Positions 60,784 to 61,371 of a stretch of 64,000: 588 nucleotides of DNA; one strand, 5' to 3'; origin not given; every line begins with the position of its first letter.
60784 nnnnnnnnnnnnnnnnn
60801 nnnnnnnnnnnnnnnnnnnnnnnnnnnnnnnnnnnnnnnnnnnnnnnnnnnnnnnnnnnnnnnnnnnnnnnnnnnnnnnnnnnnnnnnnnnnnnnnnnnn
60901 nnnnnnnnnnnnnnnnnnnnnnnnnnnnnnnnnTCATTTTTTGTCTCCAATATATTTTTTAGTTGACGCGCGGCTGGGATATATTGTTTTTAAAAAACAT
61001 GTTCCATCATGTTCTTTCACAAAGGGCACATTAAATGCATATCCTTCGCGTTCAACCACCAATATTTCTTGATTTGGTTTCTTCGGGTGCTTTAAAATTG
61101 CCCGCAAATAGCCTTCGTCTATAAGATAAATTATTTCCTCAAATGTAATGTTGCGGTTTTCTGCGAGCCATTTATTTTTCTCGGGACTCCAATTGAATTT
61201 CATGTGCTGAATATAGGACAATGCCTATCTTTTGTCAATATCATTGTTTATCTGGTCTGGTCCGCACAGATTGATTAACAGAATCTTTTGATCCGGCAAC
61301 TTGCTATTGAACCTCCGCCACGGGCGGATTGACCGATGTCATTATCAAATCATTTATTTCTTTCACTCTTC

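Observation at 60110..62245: Toxin-antitoxin island (BrnT/BrnA plus RHH/MazF-like) inserted between holB and tmk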

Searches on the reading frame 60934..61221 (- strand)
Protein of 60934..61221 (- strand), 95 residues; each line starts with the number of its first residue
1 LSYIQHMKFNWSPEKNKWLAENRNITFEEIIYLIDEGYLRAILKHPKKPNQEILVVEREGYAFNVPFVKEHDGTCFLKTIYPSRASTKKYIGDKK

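Call 3: search_protein_families(library=pfam, proteins=[window:60934-61221:-], max_evalue=0.01)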
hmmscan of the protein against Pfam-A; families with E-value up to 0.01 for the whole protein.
window:60934-61221:- (95 aa): 0 families

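Call 6: search_protein_families(library=ncbifam, proteins=[window:60934-61221:-], max_evalue=1)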
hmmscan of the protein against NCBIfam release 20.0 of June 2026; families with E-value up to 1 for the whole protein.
window:60934-61221:- (95 aa): 0 families

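Call 7: search_protein_families(library=pfam, proteins=[window:60934-61221:-], max_evalue=10)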
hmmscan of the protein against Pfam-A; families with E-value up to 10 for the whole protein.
window:60934-61221:- (95 aa): 3 families
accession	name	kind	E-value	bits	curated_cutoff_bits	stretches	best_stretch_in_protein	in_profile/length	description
PF14076.12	DUF4258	-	0.041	14.6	25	1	21-81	10-70/71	Domain of unknown function (DUF4258)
PF21804.3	Transposase_29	-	0.15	10.7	27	1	40-91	210-264/562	Transposase protein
PF04365.19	BrnT_toxin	-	0.18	12.5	34.5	1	11-70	1-61/77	Ribonuclease toxin, BrnT, of type II toxin-antitoxin system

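Call 12: search_solved_structures(query=window:60934-61221:-, max_evalue=10, show_alignments=2)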
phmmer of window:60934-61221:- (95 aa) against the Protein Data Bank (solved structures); distinct sequences matched with E-value up to 10: 28.
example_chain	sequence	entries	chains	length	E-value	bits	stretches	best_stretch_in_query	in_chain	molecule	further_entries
6s9o_A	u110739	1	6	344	6e-06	29.8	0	28-55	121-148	designed Armadillo repeat protein with internal Lock1 fused to target peptide KRKRKLKFKR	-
5mfm_A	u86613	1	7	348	7.5e-06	29.4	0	28-54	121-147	YIIIM6AII_GS11_(KR)5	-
5mfm_C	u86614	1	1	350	7.8e-06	29.4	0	28-54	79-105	Importin subunit alpha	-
5mfl_A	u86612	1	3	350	7.8e-06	29.4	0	28-54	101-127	(KR)5_GS10_YIIIM6AII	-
6s9p_A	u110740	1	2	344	8.2e-06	29.3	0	28-54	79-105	internal Lock2 fused to target peptide KRKAKITWKR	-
5mfd_A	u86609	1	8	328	1.2e-05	28.7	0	28-54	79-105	YIIIM''6AII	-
6s9l_A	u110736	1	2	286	4.4e-05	27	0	27-55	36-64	KR4KLSF Lock1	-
6sa8_A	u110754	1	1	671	6e-05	26.6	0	28-54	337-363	ring-like DARPin-Armadillo fusion H83_D01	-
5aei_A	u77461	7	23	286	7.9e-05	26.2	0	28-54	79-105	DESIGNED ARMADILLO REPEAT PROTEIN YIIIM5AII | YIIIM5AII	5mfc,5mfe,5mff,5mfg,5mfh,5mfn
6sa7_A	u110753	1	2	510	0.0001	25.8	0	28-54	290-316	DARPin-Armadillo fusion C8long83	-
6s9m_A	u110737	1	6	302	0.00011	25.7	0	28-55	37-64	Lock2_KRKRKAKITW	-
6s9n_A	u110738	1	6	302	0.00011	25.7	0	28-55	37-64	Lock2_KRKRKAKLSF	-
4pls_A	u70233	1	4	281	0.00015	25.3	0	28-54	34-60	Arm00010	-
4plq_A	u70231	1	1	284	0.00016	25.2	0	28-54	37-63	Arm00011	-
4plr_A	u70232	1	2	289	0.00018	25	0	28-54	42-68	Arm00008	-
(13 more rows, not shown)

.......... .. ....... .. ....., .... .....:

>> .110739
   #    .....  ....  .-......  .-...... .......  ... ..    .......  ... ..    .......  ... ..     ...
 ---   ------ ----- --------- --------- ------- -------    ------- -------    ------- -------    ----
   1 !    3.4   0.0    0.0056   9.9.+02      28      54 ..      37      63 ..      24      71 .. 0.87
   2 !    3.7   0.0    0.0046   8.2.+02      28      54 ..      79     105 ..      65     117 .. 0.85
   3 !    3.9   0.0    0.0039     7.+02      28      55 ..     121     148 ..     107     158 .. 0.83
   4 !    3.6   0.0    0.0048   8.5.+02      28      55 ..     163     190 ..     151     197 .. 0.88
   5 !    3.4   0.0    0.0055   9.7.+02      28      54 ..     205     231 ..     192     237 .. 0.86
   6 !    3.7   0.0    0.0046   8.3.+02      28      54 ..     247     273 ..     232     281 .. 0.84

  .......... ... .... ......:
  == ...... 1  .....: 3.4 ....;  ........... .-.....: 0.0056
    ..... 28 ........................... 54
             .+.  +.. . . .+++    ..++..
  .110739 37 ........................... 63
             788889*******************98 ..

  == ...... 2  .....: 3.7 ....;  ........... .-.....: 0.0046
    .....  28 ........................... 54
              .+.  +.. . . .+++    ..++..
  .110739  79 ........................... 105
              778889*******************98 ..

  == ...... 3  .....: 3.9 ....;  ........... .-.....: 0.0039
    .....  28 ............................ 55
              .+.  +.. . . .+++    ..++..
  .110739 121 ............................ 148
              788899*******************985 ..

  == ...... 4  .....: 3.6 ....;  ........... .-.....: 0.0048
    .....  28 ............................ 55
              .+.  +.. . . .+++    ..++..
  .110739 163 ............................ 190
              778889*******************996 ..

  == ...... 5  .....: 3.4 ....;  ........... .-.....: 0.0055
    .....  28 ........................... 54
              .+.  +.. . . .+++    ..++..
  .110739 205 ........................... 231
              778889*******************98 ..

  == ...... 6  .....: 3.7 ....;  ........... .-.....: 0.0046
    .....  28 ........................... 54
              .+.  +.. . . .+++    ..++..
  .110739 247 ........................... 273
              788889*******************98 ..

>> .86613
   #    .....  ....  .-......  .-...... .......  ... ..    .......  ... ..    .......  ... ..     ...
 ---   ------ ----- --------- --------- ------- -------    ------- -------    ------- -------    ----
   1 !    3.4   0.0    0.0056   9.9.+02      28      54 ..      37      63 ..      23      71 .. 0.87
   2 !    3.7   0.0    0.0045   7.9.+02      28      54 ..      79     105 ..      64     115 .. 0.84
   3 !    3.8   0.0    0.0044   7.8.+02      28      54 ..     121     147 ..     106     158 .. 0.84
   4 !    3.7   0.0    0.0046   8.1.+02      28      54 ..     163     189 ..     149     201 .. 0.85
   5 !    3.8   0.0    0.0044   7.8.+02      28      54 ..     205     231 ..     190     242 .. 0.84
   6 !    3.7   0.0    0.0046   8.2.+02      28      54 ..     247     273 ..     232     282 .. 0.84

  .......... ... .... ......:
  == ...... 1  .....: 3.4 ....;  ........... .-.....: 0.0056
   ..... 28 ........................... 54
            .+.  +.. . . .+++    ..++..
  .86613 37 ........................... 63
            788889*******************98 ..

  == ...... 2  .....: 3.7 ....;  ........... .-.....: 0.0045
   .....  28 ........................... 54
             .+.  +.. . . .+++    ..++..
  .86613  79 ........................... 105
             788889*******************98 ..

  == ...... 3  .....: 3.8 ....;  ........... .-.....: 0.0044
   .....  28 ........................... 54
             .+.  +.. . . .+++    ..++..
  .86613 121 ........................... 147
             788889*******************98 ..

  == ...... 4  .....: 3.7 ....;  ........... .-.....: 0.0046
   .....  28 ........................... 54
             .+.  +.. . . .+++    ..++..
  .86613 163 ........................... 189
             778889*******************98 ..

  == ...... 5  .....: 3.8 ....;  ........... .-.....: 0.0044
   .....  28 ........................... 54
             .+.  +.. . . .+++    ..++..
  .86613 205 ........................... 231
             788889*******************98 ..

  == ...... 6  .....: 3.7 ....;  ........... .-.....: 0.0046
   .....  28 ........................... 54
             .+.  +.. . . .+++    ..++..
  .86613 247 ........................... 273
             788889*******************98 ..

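Call 18: find_homologous_proteins(query=window:60937-61203:-, max_evalue=0.001)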
Query seq(89 aa) (89 aa): 87 proteins with E <= 0.001 among 87 candidates.
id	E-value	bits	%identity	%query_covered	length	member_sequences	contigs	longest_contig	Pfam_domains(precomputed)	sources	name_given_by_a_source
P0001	2.5e-49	183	92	100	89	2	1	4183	-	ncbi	ncbi:MAG: toxin [Verrucomicrobiota bacterium]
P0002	1.1e-48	181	91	100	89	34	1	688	-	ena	-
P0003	1.9e-48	180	91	100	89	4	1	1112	-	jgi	-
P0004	5.8e-48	179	90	100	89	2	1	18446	-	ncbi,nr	ncbi:MAG: toxin [bacterium]|nr:toxin [bacterium]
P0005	1.9e-47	177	90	99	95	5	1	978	-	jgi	-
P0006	3.0e-47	176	89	100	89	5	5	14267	-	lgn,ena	-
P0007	5.6e-46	172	85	100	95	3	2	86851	-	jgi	-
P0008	7.4e-44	165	83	99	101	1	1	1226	-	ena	-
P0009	8.6e-44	165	82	100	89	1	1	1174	-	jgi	jgi:hypothetical protein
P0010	1.5e-41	158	81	99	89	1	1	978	-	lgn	-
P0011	3.8e-40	154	75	100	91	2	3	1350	-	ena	-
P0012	1.4e-39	152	74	100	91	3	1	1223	-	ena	-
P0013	3.6e-39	150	76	98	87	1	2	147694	-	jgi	jgi:uncharacterized DUF497 family protein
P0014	2.3e-38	148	74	99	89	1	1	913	-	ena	-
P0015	3.1e-38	148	73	100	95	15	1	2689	-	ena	-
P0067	5.4e-20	89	54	93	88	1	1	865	PF04365.20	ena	-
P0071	8.5e-17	79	53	93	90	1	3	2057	PF04365.20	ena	-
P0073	1.2e-16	78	55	93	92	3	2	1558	PF04365.20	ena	-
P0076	2.9e-14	71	48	99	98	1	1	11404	PF04365.20,PF14076.13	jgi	jgi:uncharacterized DUF497 family protein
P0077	3.6e-14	71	48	93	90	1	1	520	PF04365.20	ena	-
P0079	2.3e-13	68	49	97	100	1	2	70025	PF04365.20,PF14076.13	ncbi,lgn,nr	ncbi:MAG: DUF4258 domain-containing protein [Candidatus Aminicenantes bacterium]|nr:DUF4258 domain-c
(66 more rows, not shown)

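Call 19: find_encoding_contigs(protein=P0004, flank=5000, max_places=4)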
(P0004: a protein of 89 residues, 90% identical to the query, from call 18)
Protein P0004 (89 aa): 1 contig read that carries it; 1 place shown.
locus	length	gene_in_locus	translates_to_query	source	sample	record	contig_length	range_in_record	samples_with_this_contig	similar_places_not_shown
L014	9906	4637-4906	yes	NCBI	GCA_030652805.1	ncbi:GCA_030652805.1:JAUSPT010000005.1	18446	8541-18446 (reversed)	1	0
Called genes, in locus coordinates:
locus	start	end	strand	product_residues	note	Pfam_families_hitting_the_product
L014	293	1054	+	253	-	PF01925:TauE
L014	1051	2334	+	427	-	PF04413:Glycos_transf_N, PF00534:Glycos_transf_1 (faint), PF02350:Epimerase_2 (weak)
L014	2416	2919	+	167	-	-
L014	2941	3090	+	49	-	-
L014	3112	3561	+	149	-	-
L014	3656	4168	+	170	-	-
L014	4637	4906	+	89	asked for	-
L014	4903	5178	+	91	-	-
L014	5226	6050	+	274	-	PF13353:Fer4_12 (weak), PF04055:Radical_SAM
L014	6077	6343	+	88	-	PF14209:DUF4321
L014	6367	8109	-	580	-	PF03979:Sigma70_r1_1, PF00140:Sigma70_r1_2, PF04542:Sigma70_r2, PF04539:Sigma70_r3, PF04545:Sigma70_r4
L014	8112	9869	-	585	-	PF01807:Zn_ribbon_DnaG, PF08275:DNAG_N, PF01751:Toprim, PF13362:Toprim_3 (weak), PF13662:Toprim_4, PF13155:Toprim_2, PF10410:DnaB_bind, PF08278:DnaG_DnaB_bind (weak)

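Call 20: find_encoding_contigs(protein=P0007, flank=5000, max_places=4)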
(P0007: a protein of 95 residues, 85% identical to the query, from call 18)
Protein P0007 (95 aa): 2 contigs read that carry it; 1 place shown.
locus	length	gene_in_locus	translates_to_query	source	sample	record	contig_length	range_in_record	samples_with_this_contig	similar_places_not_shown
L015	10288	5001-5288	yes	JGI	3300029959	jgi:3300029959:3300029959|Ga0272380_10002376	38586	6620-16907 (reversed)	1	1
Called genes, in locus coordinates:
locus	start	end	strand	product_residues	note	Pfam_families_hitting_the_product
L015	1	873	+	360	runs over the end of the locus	PF01370:Epimerase, PF16363:GDP_Man_Dehyd, PF07993:NAD_binding_4 (weak)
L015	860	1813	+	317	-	PF00535:Glycos_transf_2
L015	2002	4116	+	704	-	PF07691:PA14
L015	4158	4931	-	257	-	PF00132:Hexapep (weak), PF14602:Hexapep_2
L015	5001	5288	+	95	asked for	-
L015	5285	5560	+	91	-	-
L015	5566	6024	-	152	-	PF04307:YdjM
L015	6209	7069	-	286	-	-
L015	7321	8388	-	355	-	PF02899:Phage_int_SAM_1, PF00589:Phage_integrase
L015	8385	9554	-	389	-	PF14520:HHH_5 (weak), PF02481:DNA_processg_A, PF18306:LDcluster4 (faint), PF17782:WHD_DprA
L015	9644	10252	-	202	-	-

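Call 21: find_encoding_contigs(protein=P0001, flank=5000, max_places=4)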
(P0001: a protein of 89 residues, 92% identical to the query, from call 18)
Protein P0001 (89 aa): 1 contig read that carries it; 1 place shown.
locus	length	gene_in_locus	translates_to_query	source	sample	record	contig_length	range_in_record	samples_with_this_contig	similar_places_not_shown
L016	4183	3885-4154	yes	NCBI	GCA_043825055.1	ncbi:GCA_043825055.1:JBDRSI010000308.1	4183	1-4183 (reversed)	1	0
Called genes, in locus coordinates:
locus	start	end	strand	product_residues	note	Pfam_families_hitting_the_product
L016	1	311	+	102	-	?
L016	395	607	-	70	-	PF21748:UPF0150 (weak), PF15919:HicB_lk_antitox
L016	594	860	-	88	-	PF07927:HicA_toxin (weak)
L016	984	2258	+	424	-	-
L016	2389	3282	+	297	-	PF13489:Methyltransf_23, PF00398:RrnaAD (weak), PF08241:Methyltransf_11, PF08242:Methyltransf_12, PF13649:Methyltransf_25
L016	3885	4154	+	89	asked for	-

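Call 42: search_solved_structures(query=A2, max_evalue=10, show_alignments=2)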
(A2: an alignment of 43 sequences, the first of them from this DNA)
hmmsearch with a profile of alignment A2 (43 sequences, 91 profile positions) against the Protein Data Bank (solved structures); distinct sequences matched with E-value up to 10: 2.
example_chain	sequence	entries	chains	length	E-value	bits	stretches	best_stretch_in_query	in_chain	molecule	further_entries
9z6y_H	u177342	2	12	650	0.024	17.8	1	41-89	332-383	Drt3b reverse transcriptase protein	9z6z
7vd7_A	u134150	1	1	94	0.7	13.1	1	2-39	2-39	toxin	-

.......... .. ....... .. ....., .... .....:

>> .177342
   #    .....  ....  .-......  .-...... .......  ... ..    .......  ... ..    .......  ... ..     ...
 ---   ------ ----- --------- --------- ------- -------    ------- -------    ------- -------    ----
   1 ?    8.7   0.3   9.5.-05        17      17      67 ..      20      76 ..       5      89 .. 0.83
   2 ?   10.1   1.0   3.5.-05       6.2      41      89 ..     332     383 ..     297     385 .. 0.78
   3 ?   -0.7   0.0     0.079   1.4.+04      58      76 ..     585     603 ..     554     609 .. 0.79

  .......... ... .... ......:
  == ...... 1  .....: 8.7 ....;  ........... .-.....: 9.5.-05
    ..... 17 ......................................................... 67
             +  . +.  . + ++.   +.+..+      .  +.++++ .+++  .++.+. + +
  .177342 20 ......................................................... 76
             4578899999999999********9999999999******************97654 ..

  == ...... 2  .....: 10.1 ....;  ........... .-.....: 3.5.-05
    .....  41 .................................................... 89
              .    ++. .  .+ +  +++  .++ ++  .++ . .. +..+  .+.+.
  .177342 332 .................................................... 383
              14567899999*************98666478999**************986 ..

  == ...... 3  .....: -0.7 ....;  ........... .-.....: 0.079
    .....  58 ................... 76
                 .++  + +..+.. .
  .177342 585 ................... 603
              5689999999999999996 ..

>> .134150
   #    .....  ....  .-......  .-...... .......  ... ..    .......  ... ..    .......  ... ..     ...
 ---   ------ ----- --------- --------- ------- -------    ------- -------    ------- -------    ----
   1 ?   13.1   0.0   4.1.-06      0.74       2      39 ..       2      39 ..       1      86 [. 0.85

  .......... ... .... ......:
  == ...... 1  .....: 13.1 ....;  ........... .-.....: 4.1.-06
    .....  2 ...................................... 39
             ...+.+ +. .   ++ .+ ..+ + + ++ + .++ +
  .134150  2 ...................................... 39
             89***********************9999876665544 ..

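Call 51: predict_structure(alignment_id=A2)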
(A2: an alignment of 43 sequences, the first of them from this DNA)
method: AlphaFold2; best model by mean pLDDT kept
length: 89 residues; sequences in the alignment: 43
mean_pLDDT: 95.3   pTM: 0.86
mean pLDDT of the five models: 95.3, 94.8, 94.6, 94.6, 94.3
residues with pLDDT >= 90: 82; 70-90: 4; 50-70: 2; < 50: 1
segments of 3 or more residues with pLDDT < 50: none
pLDDT, mean of each block of 10 residues (from residue 1): 97 98 98 96 95 97 96 97 82
secondary structure, 60 per line:
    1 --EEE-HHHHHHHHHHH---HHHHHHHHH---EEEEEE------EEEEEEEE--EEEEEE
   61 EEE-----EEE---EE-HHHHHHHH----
elements in order: E3-5 H7-17 H21-29 E33-38 E45-52 E55-63 E69-71 H78-85

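Call 55: fold_search(model_id=the predicted structure, library=pdb)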
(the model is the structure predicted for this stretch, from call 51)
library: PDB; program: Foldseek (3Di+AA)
matches with E <= 10: 917; with E <= 0.001: 1
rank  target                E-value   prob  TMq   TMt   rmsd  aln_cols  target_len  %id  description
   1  3u97                  7.7e-04  1.00  0.65  0.73   2.6        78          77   14  1.1 Angstrom-resolution crystal structure of the Brucella abortus ribonuclease toxin, BrnT (released 2012-02-22)
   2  5jaa_D                7.4e-03  1.00  0.53  0.47   4.6        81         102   15  Crystal structure of the HigBA2 toxin-antitoxin complex (released 2017-04-05)
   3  5ja8_E                1.7e-02  0.98  0.49  0.42   5.5        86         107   13  Crystal structure of the HigB2 toxin in complex with Nb2 (released 2017-04-05)
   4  5tph_B                2.2e-02  0.60  0.31  0.25  11.5       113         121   13  Crystal structure of a de novo designed protein homodimer with curved beta-sheet (released 2017-01-25)
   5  6af4_C                4.9e-02  0.63  0.35  0.29   8.4        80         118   14  Toxin-Antitoxin module from Streptococcus pneumoniae (released 2019-08-14)
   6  9ded                  5.2e-02  0.60  0.32  0.27   4.9        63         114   16  Designed protein n8 (released 2025-02-19)
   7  6af3_E                6.0e-02  0.96  0.52  0.41   5.9        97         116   13  Toxin-Antitoxin module from Streptococcus pneumoniae (released 2019-08-14)
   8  8c24_B                9.3e-02  0.91  0.51  0.49   5.2        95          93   15  ParDE1 toxin-antitoxin complex from Mycobacterium tuberculosis (rv1960c-rv1959c) (released 2023-12-20)
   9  5u1q_A                9.3e-02  0.54  0.34  0.30  12.9        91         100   15  Grb7-SH2 with bicyclic peptide inhibitor (released 2017-11-15)
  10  1wmi_A                9.9e-02  0.72  0.42  0.43   5.1        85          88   12  Crystal structure of archaeal RelE-RelB complex from Pyrococcus horikoshii OT3 (released 2005-03-15)
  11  6af4_A                1.1e-01  0.44  0.35  0.28   8.4        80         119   14  Toxin-Antitoxin module from Streptococcus pneumoniae (released 2019-08-14)
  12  6af4_G                1.4e-01  0.69  0.38  0.31   7.2        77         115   22  Toxin-Antitoxin module from Streptococcus pneumoniae (released 2019-08-14)
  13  9bln_U                1.4e-01  0.95  0.39  0.07   2.9        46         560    9  The structure of human Pdcd4 bound to the 40S-eIF4A-eIF3-eIF1 complex (released 2024-09-04)
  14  3pqz_D                1.4e-01  0.54  0.35  0.32  11.9        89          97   13  Grb7 SH2 with peptide (released 2011-07-20)
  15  6af3_A                1.5e-01  0.72  0.42  0.34   5.5        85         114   13  Toxin-Antitoxin module from Streptococcus pneumoniae (released 2019-08-14)
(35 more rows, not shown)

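Call 68: search_protein_families(library=pfam, alignment_id=A2, max_evalue=0.01)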
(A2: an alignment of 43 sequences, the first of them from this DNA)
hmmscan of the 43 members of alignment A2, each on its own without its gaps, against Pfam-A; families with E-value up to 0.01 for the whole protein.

A. member 1, seq(89 aa): 0 families

B. families by the number of members that match (of 43 scanned): 4 families
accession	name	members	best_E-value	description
PF04365.19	BrnT_toxin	23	2.5e-07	Ribonuclease toxin, BrnT, of type II toxin-antitoxin system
PF14076.12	DUF4258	10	1.3e-06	Domain of unknown function (DUF4258)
PF18812.6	PBECR3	1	0.0058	phage-Barnase-EndoU-ColicinE5/D-RelE like nuclease3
PF03178.21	CPSF_A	1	0.0091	CPSF A subunit region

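Call 92: search_protein_families(library=padloc, proteins=[window:60937-61203:-], max_evalue=0.01)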
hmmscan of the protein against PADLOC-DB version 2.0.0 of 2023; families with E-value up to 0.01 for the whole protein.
seq(89 aa): 0 families
